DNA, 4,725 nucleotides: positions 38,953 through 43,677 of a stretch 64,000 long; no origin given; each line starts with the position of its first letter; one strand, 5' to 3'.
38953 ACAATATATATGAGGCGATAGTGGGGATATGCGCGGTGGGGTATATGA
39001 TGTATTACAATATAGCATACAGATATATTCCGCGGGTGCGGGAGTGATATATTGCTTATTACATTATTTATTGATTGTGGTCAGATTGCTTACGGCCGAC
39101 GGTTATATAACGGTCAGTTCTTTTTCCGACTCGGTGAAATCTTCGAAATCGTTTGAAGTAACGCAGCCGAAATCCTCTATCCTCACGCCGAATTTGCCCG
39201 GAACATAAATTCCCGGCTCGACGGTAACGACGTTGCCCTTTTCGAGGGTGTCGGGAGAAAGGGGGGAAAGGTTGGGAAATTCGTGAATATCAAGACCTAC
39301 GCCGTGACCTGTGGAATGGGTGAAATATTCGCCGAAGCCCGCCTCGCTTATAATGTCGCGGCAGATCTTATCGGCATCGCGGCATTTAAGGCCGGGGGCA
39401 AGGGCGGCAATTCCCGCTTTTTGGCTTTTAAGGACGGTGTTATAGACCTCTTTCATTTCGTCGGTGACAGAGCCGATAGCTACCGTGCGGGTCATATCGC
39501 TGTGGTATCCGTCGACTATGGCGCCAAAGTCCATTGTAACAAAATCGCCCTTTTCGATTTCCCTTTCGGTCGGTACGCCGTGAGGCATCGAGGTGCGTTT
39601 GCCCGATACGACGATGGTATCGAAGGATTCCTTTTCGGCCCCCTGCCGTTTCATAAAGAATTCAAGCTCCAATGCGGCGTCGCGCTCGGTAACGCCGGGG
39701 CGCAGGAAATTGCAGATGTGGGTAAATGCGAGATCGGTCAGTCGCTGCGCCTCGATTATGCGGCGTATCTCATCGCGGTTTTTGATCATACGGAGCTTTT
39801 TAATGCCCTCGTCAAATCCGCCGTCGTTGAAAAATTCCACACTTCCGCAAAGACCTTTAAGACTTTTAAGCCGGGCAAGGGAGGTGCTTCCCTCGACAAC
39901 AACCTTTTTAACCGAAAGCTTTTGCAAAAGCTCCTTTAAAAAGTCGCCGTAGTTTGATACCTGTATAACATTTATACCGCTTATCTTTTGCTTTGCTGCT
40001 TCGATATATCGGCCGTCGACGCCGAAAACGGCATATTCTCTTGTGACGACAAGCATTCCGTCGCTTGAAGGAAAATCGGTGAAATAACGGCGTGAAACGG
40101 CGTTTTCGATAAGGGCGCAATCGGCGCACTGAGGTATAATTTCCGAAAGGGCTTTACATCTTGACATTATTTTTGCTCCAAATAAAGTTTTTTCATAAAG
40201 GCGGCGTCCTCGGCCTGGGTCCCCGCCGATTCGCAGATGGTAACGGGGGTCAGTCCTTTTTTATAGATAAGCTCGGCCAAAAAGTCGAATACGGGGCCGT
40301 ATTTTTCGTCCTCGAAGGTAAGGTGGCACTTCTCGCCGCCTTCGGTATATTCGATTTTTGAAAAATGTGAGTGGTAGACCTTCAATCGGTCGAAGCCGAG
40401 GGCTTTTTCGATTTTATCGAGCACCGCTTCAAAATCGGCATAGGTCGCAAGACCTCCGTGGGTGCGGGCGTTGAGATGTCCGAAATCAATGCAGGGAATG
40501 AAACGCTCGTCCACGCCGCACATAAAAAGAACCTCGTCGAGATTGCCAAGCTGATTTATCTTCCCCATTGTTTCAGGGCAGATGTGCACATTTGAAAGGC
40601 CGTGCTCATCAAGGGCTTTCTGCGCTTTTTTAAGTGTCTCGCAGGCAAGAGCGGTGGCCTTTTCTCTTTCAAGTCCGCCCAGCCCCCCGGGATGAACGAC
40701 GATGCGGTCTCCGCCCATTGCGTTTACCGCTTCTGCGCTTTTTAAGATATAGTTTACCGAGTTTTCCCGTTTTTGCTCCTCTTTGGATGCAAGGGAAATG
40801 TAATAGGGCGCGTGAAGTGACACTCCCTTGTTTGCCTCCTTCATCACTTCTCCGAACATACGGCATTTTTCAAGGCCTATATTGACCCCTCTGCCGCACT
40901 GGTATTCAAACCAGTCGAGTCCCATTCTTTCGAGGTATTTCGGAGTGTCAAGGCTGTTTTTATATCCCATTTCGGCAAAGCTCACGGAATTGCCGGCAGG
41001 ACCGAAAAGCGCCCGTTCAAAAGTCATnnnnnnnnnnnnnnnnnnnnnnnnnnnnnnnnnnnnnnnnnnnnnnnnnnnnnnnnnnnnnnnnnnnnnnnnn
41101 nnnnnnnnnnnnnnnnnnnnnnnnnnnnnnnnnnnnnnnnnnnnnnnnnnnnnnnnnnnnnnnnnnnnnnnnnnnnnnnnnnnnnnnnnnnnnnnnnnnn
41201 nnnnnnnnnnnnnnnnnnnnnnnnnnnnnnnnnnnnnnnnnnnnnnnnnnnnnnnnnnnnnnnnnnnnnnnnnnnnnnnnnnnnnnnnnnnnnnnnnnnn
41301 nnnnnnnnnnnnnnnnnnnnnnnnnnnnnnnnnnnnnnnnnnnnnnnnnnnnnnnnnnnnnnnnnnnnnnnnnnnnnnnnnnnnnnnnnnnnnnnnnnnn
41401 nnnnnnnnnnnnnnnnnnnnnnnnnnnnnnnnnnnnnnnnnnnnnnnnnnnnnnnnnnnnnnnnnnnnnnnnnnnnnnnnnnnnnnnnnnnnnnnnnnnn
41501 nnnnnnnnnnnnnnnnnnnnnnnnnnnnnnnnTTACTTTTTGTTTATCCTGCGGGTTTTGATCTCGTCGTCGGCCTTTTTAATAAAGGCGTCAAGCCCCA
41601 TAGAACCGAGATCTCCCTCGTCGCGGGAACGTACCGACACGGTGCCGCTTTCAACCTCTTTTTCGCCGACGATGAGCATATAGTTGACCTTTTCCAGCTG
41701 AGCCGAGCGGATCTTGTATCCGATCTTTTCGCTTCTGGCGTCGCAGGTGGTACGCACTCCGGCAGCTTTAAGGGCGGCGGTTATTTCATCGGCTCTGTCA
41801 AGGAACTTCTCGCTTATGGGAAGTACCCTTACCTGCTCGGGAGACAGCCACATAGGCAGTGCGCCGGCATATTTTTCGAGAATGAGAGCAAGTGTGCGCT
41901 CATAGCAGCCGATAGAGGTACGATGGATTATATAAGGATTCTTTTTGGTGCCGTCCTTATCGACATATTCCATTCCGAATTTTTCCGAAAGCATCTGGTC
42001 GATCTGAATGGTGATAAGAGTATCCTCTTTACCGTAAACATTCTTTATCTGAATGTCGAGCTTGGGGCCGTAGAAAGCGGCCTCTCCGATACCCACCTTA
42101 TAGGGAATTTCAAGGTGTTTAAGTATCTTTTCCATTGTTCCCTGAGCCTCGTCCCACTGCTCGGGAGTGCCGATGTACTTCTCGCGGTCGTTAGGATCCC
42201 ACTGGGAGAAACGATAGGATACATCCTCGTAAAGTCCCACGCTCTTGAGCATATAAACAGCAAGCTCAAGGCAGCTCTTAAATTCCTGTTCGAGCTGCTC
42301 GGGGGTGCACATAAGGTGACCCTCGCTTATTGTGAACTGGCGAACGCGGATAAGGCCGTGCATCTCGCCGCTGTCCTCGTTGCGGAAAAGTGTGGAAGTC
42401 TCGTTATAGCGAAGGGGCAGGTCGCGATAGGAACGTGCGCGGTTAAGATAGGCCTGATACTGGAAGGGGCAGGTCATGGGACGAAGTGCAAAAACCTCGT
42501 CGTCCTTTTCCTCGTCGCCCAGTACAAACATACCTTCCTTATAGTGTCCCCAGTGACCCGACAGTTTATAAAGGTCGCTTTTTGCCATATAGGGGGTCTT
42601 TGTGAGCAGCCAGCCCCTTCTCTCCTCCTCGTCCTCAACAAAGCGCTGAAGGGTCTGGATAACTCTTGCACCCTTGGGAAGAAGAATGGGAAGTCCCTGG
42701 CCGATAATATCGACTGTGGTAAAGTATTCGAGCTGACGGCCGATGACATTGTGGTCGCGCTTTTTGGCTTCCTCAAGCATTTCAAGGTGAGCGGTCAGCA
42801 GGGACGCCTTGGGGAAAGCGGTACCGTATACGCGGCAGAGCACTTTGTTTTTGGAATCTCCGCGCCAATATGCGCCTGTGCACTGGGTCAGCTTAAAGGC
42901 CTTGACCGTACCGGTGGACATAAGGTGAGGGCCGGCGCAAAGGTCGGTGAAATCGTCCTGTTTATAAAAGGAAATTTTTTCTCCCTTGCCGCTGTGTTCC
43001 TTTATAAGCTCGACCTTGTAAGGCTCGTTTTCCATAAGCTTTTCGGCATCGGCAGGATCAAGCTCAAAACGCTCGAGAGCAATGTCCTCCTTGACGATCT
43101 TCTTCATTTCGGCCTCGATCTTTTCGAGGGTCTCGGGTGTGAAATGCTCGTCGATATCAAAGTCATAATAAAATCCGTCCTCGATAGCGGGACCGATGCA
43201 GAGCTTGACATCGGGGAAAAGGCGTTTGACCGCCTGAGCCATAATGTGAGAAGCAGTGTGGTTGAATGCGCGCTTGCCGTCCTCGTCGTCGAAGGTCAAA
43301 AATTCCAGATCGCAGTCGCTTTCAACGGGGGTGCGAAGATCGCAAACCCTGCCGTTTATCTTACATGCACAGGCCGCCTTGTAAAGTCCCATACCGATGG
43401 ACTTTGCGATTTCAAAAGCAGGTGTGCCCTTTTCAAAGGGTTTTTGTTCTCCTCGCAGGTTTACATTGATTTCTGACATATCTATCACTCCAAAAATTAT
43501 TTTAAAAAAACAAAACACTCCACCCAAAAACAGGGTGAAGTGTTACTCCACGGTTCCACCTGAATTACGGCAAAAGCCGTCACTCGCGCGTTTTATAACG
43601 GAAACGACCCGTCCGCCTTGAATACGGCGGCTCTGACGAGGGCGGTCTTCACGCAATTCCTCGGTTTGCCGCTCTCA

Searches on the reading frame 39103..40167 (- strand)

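Call 56: search_protein_families(library=pfam, proteins=[window:39103-40167:-], max_evalue=0.000001)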
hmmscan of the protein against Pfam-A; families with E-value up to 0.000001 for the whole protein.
window:39103-40167:- (354 aa): 2 families
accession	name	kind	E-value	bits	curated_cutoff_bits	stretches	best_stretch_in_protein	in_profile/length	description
PF00557.29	Peptidase_M24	-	1e-71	241.4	23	1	136-337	2-207/208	Metallopeptidase family M24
PF01321.24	Creatinase_N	-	3.1e-13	50.8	22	1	15-128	14-128/128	Creatinase/Prolidase N-terminal domain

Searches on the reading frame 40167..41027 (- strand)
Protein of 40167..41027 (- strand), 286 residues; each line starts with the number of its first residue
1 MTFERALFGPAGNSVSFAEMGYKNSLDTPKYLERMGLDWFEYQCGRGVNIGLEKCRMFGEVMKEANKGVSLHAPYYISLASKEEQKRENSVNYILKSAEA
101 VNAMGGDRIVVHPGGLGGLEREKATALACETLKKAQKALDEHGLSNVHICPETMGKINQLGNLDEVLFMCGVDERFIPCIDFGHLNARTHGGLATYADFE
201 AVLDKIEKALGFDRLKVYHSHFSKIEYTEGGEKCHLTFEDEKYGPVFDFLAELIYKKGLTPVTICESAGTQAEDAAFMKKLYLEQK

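Call 56: search_protein_families(library=pfam, proteins=[window:40167-41027:-], max_evalue=0.000001)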
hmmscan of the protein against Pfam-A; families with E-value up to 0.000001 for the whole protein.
window:40167-41027:- (286 aa): 1 family
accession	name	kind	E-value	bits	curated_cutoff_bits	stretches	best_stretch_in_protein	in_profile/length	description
PF01261.30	AP_endonuc_2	-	8e-27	94.9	31.1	1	31-279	3-247/249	Xylose isomerase-like TIM barrel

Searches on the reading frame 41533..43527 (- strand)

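Call 27: search_protein_families(library=pfam, proteins=[window:41533-43527:-], max_evalue=0.00001)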
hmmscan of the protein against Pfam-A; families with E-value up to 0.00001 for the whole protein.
window:41533-43527:- (664 aa): 4 families
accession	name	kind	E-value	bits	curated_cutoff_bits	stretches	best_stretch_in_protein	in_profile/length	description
PF00587.30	tRNA-synt_2b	-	8.3e-39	133.9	29.3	1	341-553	6-179/179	tRNA synthetase class II core domain (G, H, P, S and T)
PF03129.25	HGTP_anticodon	-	1.6e-24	86.3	21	1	565-651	1-90/94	Anticodon binding domain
PF07973.19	tRNA_SAD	-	5.8e-14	52.2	24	1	185-234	1-44/44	Threonyl and Alanyl tRNA synthetase second additional domain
PF02824.27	TGS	-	1.8e-07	31.6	22.2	1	26-78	8-60/60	TGS domain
